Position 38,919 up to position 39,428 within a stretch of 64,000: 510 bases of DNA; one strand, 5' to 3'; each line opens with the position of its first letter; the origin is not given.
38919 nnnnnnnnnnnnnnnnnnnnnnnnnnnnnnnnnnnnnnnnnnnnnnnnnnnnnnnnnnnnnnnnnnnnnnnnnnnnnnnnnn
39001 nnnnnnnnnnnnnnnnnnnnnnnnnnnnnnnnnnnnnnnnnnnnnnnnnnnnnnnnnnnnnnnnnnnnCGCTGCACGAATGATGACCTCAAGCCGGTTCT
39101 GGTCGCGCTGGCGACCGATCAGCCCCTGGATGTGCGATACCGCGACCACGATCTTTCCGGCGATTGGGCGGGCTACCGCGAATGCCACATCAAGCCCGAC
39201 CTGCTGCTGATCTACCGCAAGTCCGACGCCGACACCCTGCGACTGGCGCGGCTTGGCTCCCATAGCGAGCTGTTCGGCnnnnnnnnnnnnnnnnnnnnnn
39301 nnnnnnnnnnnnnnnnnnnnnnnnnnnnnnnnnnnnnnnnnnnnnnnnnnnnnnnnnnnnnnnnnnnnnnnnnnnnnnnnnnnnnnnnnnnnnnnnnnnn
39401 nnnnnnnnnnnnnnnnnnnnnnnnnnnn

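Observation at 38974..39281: Orphan RelE/YafQ-type toxin whose candidate start codon is buried in a perfect 12-bp hairpin; no antitoxin gene seen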

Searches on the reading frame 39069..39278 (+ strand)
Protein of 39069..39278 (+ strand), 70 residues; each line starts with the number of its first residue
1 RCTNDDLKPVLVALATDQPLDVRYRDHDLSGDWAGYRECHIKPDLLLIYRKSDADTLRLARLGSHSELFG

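Call 13: search_dna_similar(query=window:39069-39278:+, collection=plasmids, mode=protein, max_rows=40, rows=spread)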
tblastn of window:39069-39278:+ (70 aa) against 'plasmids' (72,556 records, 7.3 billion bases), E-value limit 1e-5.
Records with a match: 1274; places in all: 1359; records where one place covers at least 80% of the query: 1190.
Best place of each record, by identity: >=99% 224; 95-99% 142; 90-95% 14; 80-90% 8; 60-80% 160; <60% 726.
By first word of the organism name: Enterococcus 197; Klebsiella 195; Acinetobacter 83; Campylobacter 77; Helicobacter 59; Pseudomonas 54; Escherichia 53; Enterobacter 46; Sphingobium 41; Zymomonas 40; and 104 more.
By predicted mobility (MOB-suite, as given by PLSDB): conjugative 518; mobilizable 405; non-mobilizable 351.
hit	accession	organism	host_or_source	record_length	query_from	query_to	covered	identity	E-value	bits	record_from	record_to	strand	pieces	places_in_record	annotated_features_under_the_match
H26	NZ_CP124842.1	Aeromonas salmonicida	pure culture,meat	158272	1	70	100%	100.0%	5e-41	147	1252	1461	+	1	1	type II toxin-antitoxin system YafQ family toxin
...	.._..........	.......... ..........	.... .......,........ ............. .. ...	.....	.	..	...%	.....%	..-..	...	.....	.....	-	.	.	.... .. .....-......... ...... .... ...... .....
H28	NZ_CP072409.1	Klebsiella pneumoniae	Homo sapiens,blood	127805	1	70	100%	100.0%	4e-40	145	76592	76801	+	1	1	type II toxin-antitoxin system YafQ family toxin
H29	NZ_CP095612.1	Klebsiella pneumoniae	Homo sapiens,Pure culture one microbial ...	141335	1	70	100%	100.0%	4e-40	145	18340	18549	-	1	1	type II toxin-antitoxin system YafQ family toxin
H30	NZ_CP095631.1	Klebsiella pneumoniae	Homo sapiens,Pure culture one microbial ...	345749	1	70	100%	100.0%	4e-40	145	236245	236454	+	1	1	type II toxin-antitoxin system YafQ family toxin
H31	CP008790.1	Klebsiella oxytoca KONIH1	perirectal swab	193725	1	70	100%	100.0%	5e-40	145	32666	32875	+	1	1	hypothetical protein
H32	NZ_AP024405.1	Aeromonas caviae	-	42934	1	70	100%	100.0%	1e-39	144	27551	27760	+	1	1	type II toxin-antitoxin system YafQ family toxin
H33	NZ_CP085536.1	Aeromonas salmonicida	Brook charr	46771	1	70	100%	98.6%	2e-39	143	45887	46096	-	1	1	type II toxin-antitoxin system YafQ family toxin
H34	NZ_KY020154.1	Klebsiella pneumoniae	-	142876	1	70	100%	98.6%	2e-39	143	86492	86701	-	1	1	type II toxin-antitoxin system YafQ family toxin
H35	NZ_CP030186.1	Salmonella enterica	-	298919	1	70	100%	98.6%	2e-39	143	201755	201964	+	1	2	type II toxin-antitoxin system YafQ family toxin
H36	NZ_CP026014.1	Klebsiella variicola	Homo sapiens,cell culture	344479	1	70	100%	98.6%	2e-39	143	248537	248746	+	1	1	type II toxin-antitoxin system YafQ family toxin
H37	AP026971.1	Comamonadaceae bacterium OS-4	-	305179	4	70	96%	91.0%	3e-34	129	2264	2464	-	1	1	yafQ: mRNA interferase toxin YafQ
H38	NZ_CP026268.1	Aminobacter sp. MSH1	bacterial isolate,soil from courtyard ...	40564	1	68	97%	72.5%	9e-24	99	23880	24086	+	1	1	type II toxin-antitoxin system YafQ family toxin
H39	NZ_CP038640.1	Cupriavidus oxalaticus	whole organism,sewage sludge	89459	1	68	97%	72.5%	9e-24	99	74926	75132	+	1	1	type II toxin-antitoxin system YafQ family toxin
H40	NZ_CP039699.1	Novosphingobium sp. EMRT-2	cell,freshwater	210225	6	68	90%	66.7%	4e-21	91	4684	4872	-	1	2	type II toxin-antitoxin system YafQ family toxin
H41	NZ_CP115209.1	Pseudomonas aeruginosa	Homo sapiens,culture samples from human ...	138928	6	68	90%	61.9%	2e-18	84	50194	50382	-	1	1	type II toxin-antitoxin system YafQ family toxin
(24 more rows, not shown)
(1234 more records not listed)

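Call 14: get_annotated_region(hit=H37, flank=3000)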
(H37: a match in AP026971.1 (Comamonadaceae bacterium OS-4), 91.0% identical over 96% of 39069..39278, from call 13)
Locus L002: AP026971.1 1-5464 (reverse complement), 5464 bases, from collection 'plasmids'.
description: Comamonadaceae bacterium OS-4 plasmid pOS401 DNA, complete sequence
organism: Comamonadaceae bacterium OS-4 (NCBI taxid 2993873)
taxonomy: Bacteria; Pseudomonadota; Betaproteobacteria; Burkholderiales; Comamonadaceae; ; Comamonadaceae bacterium OS-4
host: -; source: -; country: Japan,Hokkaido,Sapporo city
typing (MOB-suite, as given by PLSDB): non-mobilizable
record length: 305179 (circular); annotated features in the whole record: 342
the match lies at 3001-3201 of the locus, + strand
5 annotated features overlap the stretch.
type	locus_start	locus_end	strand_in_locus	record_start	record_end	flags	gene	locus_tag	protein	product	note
CDS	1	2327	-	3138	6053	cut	-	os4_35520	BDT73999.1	Tn3 family transposase IS1071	-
CDS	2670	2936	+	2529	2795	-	-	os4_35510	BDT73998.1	hypothetical protein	-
CDS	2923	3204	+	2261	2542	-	yafQ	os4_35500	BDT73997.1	mRNA interferase toxin YafQ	-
CDS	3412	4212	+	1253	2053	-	-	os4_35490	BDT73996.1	Tn3 family transposase IS1071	-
CDS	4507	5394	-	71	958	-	cysL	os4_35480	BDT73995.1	HTH-type transcriptional regulator CysL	-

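Call 15: get_annotated_region(hit=H38, flank=3000)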
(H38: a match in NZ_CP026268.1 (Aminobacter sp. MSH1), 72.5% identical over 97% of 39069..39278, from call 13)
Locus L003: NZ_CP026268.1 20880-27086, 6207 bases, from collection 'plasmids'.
description: Aminobacter sp. MSH1 plasmid pBAM1, complete sequence
organism: Aminobacter sp. MSH1 (NCBI taxid 374606)
taxonomy: Bacteria; Pseudomonadota; Alphaproteobacteria; Hyphomicrobiales; Phyllobacteriaceae; Aminobacter; Aminobacter sp. MSH1
host: -; source: bacterial isolate,soil from courtyard of a former plant nursery located above a BAM-contaminated aquifer; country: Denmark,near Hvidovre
typing (MOB-suite, as given by PLSDB): conjugative; replicon IncP; relaxase MOBP; mating-pair formation MPF_T
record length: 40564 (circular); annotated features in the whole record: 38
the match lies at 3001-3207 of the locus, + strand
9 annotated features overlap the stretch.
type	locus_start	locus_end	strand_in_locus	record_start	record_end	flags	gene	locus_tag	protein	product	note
CDS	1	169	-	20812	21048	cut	kleA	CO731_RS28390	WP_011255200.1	stable inheritance protein KleA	-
CDS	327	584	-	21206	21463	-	korC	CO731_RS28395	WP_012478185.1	transcriptional repressor KorC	-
CDS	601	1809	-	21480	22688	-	-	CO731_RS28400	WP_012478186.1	hypothetical protein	-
CDS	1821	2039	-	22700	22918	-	-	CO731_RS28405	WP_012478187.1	hypothetical protein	-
CDS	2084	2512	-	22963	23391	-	-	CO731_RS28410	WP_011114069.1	antirestriction protein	-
CDS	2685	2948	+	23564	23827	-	-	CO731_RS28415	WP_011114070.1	type II toxin-antitoxin system RelB/DinJ family antitoxin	-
CDS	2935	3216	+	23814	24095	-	-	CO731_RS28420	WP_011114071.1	type II toxin-antitoxin system YafQ family toxin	-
CDS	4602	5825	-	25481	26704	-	trfA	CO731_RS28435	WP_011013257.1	plasmid replication initiator TrfA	-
CDS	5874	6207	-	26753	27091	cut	-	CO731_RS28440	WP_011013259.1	single-stranded DNA-binding protein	-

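Call 16: get_annotated_region(hit=H41, flank=3000)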
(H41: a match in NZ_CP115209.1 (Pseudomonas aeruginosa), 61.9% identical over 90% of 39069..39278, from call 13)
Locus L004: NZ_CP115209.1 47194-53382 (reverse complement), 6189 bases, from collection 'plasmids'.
description: Pseudomonas aeruginosa strain F065 plasmid pF065, complete sequence
organism: Pseudomonas aeruginosa (NCBI taxid 287)
taxonomy: Bacteria; Pseudomonadota; Gammaproteobacteria; Pseudomonadales; Pseudomonadaceae; Pseudomonas; Pseudomonas aeruginosa
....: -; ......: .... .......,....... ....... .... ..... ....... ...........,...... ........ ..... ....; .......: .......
typing (MOB-suite, as given by PLSDB): non-mobilizable; mating-pair formation MPF_I
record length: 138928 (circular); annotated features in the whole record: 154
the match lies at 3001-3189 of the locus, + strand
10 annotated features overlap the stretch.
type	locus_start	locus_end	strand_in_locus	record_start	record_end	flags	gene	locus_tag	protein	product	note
CDS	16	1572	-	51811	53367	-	-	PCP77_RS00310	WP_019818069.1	IS66 family transposase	-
CDS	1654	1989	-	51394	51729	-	tnpB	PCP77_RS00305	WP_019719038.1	IS66 family insertion sequence element accessory protein TnpB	-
CDS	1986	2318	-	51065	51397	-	-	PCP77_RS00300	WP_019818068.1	transposase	GO:0006313 - DNA transposition [Evidence IEA]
CDS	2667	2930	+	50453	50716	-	-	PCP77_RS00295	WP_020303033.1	type II toxin-antitoxin system RelB/DinJ family antitoxin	-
CDS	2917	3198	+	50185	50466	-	-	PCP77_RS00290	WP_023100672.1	type II toxin-antitoxin system YafQ family toxin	-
CDS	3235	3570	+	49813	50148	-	-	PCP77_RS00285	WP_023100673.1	hypothetical protein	-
CDS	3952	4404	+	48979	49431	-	-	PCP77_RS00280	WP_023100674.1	hypothetical protein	-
CDS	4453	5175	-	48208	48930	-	-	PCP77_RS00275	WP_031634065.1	hypothetical protein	-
CDS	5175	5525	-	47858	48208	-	-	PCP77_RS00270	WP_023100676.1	type II toxin-antitoxin system PemK/MazF family toxin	-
CDS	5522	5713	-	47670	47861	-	-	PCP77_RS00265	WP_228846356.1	antitoxin ChpS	-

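Call 70: find_related_loci(query=L002:2923-3201:+, collection=genome_contigs, flank=3000)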
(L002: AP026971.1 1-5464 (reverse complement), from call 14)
Query L002:2923-3201:+ (93 aa) in genome_contigs; peptide patterns used: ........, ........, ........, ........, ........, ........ (x = any residue, [..] = any of these).
600 stretches matched a pattern (row limit reached: there are more); 298 encode a relative of the query (tblastn E <= 1e-3); the best 80 are kept; 80 distinct loci.
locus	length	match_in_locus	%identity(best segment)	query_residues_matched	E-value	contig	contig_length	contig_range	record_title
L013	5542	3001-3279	100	1-93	7e-59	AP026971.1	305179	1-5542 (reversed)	Comamonadaceae bacterium OS-4 plasmid pOS401 DNA, complete sequence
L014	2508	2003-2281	100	1-93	3e-59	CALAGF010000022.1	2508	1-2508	MAG TPA_asm: uncultured Rhodocyclaceae bacterium isolate SRR6231151_bin.72_CONCOCT_v1.1_MAG genome assembly, contig: ERZ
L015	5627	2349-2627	97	1-93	1e-57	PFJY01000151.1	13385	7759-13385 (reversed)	MAG: Hydrogenophilales bacterium CG_4_10_14_3_um_filter_58_23 CG_4_10_14_3_um_filter_scaffold_3674_c, whole genome shotg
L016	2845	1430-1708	96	1-93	9e-57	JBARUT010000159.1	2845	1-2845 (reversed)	MAG: Candidatus Macondimonas sp. isolate MFD12129_ilm_asm_bin2 k127_141921, whole genome shotgun sequence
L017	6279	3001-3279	95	1-93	9e-57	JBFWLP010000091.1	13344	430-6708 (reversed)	MAG: Burkholderiaceae bacterium isolate CA_2019_NHSR_69 NODE_9878_length_13344_cov_5.491791_NHSR, whole genome shotgun s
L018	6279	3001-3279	97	1-93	5e-57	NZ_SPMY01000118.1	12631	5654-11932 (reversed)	Candidatus Accumulibacter phosphatis strain SBR_S PAO7_binned_rep_c136, whole genome shotgun sequence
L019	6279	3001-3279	92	1-93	1e-55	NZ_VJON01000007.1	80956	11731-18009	Tepidimonas charontis strain SPSP-6 Tepi_SPSP6_7, whole genome shotgun sequence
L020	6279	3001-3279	94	1-93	7e-56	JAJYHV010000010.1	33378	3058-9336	MAG: Proteobacteria bacterium isolate DBS1-3.bin90 NODE_2117_length_33378_cov_22.7156, whole genome shotgun sequence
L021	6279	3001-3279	94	1-93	9e-56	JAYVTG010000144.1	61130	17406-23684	MAG: Polaromonas sp. isolate GL74_DN_metabinner_6 GL74_DN_metabinner_6_143, whole genome shotgun sequence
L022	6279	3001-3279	92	1-93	2e-55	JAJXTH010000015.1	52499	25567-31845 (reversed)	MAG: Proteobacteria bacterium isolate BP4.bin40 NODE_562_length_52499_cov_4.768999, whole genome shotgun sequence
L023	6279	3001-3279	90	1-93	9e-55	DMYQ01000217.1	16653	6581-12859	MAG TPA_asm: Janthinobacterium sp. isolate UBA11349 contig_2343, whole genome shotgun sequence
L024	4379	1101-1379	92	1-93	2e-54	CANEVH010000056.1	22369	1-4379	MAG: Comamonadaceae bacterium isolate CE-Jul18-121 genome assembly, contig: CE-Jul18-C1411, whole genome shotgun sequenc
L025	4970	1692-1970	91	1-93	2e-54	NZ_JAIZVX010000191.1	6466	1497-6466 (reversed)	MAG: Aquabacterium sp. isolate ANIsp_002 contig-100_777, whole genome shotgun sequence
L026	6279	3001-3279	91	1-93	2e-54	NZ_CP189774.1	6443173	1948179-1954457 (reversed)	Pseudomonas nitroreducens strain TX1 chromosome, complete genome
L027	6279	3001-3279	91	1-93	2e-54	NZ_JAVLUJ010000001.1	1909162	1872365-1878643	Pusillimonas sp. SM2304 SM2304_1, whole genome shotgun sequence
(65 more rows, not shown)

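Call 86: search_protein_families(library=ncbifam, proteins=[L026:51-899:+, L026:896-1282:+, L026:1509-2501:+, L026:2745-3014:+, L026:3001-3282:+, L026:3409-3984:+, L026:4161-4721:+], max_evalue=0.00001)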
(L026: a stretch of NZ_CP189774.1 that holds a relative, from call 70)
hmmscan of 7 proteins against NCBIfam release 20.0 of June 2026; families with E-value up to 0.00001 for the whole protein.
L026:51-899:+ (282 aa): 44 families (the best 25 are shown)
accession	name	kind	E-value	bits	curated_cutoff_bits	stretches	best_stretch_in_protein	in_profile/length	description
NF010311.1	PRK13748.1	subfamily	2.9e-178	594.2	600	1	2-282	280-560/560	mercury(II) reductase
TIGR02053.1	MerA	equivalog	9.4e-116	387.5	454.45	1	2-282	178-465/465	mercury(II) reductase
TIGR01350.1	lipoamide_DH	equivalog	2.4e-62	211.2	408.8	1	2-271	181-455/461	dihydrolipoyl dehydrogenase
NF004991.0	PRK06370.1-3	subfamily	1e-60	205.7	620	1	4-274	215-491/509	FAD-containing oxidoreductase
NF041853.1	hythiocyan_redase_MerA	equivalog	1.2e-52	179.3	650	1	2-263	171-434/440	hypothiocyanous acid reductase MerA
NF005883.0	PRK07845.1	equivalog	5.3e-52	177.3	479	1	5-271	191-460/466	NAD(P)H-quinone dehydrogenase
NF040477.1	chlor_oxi_RclA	equivalog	4.4e-51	173.9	740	1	2-263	169-433/441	reactive chlorine resistance oxidoreductase RclA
NF005572.0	PRK07251.1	equivalog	5.4e-47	160.5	537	1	2-263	168-432/438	FAD-containing oxidoreductase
NF004776.0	PRK06116.1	equivalog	1.3e-45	156.2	480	1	2-248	178-431/450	glutathione-disulfide reductase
NF005884.0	PRK07846.1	equivalog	3.6e-43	147.8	501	1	1-252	178-432/454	mycothione reductase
NF003585.0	PRK05249.1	equivalog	4.5e-43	147.5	465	1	2-268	187-455/464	Si-specific NAD(P)(+) transhydrogenase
TIGR01424.1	gluta_reduc_2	equivalog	5.7e-43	147.1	606.05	1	2-248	177-427/446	glutathione-disulfide reductase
NF004992.0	PRK06370.1-4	equivalog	2.5e-40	138.3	629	1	2-250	181-435/459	FAD-containing oxidoreductase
NF004943.0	PRK06292.2-1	equivalog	3.6e-40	138.1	432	1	2-270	182-455/456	dihydrolipoyl dehydrogenase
NF004939.0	PRK06292.1-1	equivalog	6.9e-39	133.8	435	1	2-276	183-464/476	dihydrolipoyl dehydrogenase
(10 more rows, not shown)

L026:896-1282:+ (128 aa): 8 families
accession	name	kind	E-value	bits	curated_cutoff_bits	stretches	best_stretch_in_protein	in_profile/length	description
NF033783.1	coreg_MerD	equivalog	2e-74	247.8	170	1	8-128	1-121/121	mercury resistance co-regulator MerD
TIGR02054.1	MerD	equivalog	1e-61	206.8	103.65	1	8-126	1-119/120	mercuric resistance transcriptional repressor MerD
NF010315.0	PRK13752.1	subfamily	8.3e-09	35.6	261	1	7-112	4-109/144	mercury resistance transcriptional regulator MerR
TIGR02051.1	MerR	equivalog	6.5e-08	32.9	150.85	1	12-116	1-105/124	mercury resistance transcriptional regulator MerR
TIGR02043.1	ZntR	equivalog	1.3e-07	31.8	167.95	1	11-78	2-69/131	Zn(2+)-responsive transcriptional regulator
NF007069.0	PRK09514.1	equivalog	3e-07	30.5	143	1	11-77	2-68/141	Zn(2+)-responsive transcriptional regulator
TIGR02044.1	CueR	equivalog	2.7e-06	27.5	147.4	1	13-115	3-107/127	Cu(I)-responsive transcriptional regulator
NF041849.1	trans_regNmlR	equivalog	4.7e-06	26.7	175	1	18-115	8-104/117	stress response transcriptional regulator NmlR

L026:1509-2501:+ (330 aa): 15 families
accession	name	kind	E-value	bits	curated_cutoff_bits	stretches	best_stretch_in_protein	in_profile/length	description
NF045675.1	PhdiestaseDibA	equivalog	2.5e-81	273.9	980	1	13-252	380-621/623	phosphodiesterase DibA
NF052458.1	PhdiestGepA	equivalog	9.6e-64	215.9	1200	1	14-250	595-835/840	phosphodiesterase GepA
NF053781.1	cdiGMPphdstlr2612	equivalog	3.4e-61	207.2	1600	1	14-257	1019-1266/1268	Tlr1612 family c-di-GMP phosphodiesterase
NF008467.0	PRK11359.1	equivalog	5.1e-61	206.7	857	1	15-258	549-794/800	oxygen-sensing cyclic-di-GMP phosphodiesterase DosP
NF007474.0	PRK10060.1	equivalog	6.2e-60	203.1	782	1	10-260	408-658/663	cyclic di-GMP phosphodiesterase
NF008807.1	PRK11829.1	equivalog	5.2e-50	170.2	733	1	14-253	419-659/670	biofilm formation regulator HmsP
NF052596.1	RR_EAL_PvrR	equivalog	3.3e-47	161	580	1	13-257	145-390/398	response regulator cyclic di-GMP phosphodiesterase PvrR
NF007839.0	PRK10551.1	equivalog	4.6e-38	131.1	461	1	14-258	267-512/518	cyclic di-GMP phosphodiesterase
NF052265.1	EAL_dom_RimA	equivalog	9.6e-22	77.4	430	1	148-258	135-245/248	S6 modification regulatory phosphodiesterase RimA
NF007298.0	PRK09776.1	equivalog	9.3e-21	73.4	1135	1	46-252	896-1102/1111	diguanylate cyclase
NF045673.1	c-di-GMPRcptLapD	equivalog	4.3e-19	68.3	1020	1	14-248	416-646/647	cyclic di-GMP receptor LapD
NF008281.1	PRK11059.1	equivalog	5.9e-17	61.2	663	1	15-248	401-631/633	RNase E specificity factor CsrD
NF051476.1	CDiGphdiTpdA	equivalog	2.6e-13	49.6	1000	1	124-244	447-568/570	cyclic di-GMP phosphodiesterase TpdA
NF008617.0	PRK11596.1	equivalog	1.8e-09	37.2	190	1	129-252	129-248/255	cyclic-guanylate-specific phosphodiesterase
NF051880.1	FlagAsmCDGMPTipF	equivalog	8.5e-07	28.2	600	1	16-247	154-394/421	flagella assembly cyclic-di-GMP phosphodiesterase TipF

L026:2745-3014:+ (89 aa): 3 families
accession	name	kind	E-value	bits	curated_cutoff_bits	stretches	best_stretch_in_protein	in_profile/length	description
TIGR02384.1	RelB_DinJ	subfamily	1e-21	76.9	45.65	1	2-85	2-85/85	type II toxin-antitoxin system RelB/DinJ family antitoxin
NF008412.0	PRK11235.1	equivalog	4.7e-09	36.3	96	1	9-53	4-48/80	type II toxin-antitoxin system RelB/DinJ family antitoxin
NF050811.1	RelB_ParD_antitoxin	subfamily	5.6e-07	29.7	60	1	12-77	2-66/83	type II toxin-antitoxin system RelB/ParD family antitoxin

L026:3001-3282:+ (93 aa): 2 families
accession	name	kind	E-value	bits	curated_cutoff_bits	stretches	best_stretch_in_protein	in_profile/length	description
TIGR02385.1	RelE_StbE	subfamily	5e-23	81.4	27.9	1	4-92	2-88/88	type II toxin-antitoxin system mRNA interferase toxin, RelE/StbE family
TIGR00053.1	TIGR00053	subfamily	1.4e-21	76.9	87.25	1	1-92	1-91/92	YafQ family addiction module toxin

L026:3409-3984:+ (191 aa): 4 families
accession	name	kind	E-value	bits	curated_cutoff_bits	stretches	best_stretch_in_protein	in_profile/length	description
NF041201.1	recomb_XisF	equivalog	3.8e-28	98.7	375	1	4-135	2-140/465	fdxN element excision recombinase XisF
NF047347.1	SCCmet_CcrC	equivalog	2.9e-12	45.9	900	1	35-136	50-154/558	cassette chromosome recombinase CcrC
NF009949.0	PRK13413.1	equivalog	9e-12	45.1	272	1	3-182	2-195/203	master DNA invertase Mpi family serine-type recombinase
NF047343.1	SCCmet_CcrB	equivalog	4.8e-11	42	900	1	35-158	53-178/542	cassette chromosome recombinase CcrB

L026:4161-4721:+ (186 aa): 5 families
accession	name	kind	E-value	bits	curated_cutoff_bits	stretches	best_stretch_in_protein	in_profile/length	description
NF041201.1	recomb_XisF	equivalog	7.4e-21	74.6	375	1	5-138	1-141/465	fdxN element excision recombinase XisF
NF009949.0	PRK13413.1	equivalog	6.8e-16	58.5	272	1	7-184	4-195/203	master DNA invertase Mpi family serine-type recombinase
NF047343.1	SCCmet_CcrB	equivalog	1e-14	54.1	900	1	21-142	39-160/542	cassette chromosome recombinase CcrB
NF033518.0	transpos_IS607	equivalog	3.5e-07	30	110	1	6-90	57-152/187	IS607 family transposase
NF049883.1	resolv_YneB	equivalog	6.2e-06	25.8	175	1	23-157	33-164/211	YneB family resolvase-like protein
